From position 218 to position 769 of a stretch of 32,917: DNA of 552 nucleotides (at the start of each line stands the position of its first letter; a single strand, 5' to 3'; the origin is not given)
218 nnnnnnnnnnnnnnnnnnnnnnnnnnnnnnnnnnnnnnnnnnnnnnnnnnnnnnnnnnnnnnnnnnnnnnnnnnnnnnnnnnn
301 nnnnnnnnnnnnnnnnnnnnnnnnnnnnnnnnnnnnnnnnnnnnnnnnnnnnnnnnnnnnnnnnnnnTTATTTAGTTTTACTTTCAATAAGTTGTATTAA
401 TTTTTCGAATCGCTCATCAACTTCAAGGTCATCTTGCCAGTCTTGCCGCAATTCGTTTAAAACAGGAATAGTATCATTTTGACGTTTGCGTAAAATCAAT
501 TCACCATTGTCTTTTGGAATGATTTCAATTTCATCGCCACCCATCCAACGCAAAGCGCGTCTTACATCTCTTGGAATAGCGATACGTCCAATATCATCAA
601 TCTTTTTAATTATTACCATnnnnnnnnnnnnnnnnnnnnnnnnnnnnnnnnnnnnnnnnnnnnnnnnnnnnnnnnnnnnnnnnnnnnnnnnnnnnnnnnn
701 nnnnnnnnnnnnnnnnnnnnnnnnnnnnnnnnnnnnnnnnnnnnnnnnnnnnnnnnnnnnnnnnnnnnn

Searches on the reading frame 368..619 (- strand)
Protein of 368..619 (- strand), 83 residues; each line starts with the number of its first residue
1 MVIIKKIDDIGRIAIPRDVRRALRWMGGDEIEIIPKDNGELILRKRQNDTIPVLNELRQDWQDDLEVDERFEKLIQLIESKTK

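Call 81: find_encoding_contigs(protein=window:368-619:-, flank=3000, max_places=4)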
Protein window:368-619:- (83 aa): 24 contigs read that carry it; 4 places shown.
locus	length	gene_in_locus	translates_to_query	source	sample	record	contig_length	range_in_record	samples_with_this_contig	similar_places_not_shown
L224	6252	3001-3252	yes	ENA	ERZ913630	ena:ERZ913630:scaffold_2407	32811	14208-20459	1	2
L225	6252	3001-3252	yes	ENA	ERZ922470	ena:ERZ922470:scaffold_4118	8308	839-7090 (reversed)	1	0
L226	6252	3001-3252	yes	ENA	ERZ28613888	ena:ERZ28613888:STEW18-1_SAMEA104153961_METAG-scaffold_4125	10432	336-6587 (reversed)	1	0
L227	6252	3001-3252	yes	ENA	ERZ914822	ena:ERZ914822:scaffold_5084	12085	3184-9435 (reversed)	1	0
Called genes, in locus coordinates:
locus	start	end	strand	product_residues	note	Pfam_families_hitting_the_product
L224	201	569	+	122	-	-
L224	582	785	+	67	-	-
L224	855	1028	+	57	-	-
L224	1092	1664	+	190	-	-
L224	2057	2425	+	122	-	-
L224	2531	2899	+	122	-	-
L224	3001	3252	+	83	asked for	PF04014:MazE_antitoxin (weak)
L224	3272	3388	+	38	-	-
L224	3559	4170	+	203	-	PF01966:HD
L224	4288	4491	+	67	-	-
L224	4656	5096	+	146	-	PF06941:NT5C (faint)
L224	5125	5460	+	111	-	-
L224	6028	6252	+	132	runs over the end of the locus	-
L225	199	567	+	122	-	-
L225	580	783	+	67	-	-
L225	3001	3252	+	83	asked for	PF04014:MazE_antitoxin (weak)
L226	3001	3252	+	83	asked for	PF04014:MazE_antitoxin (weak)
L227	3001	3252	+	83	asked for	PF04014:MazE_antitoxin (weak)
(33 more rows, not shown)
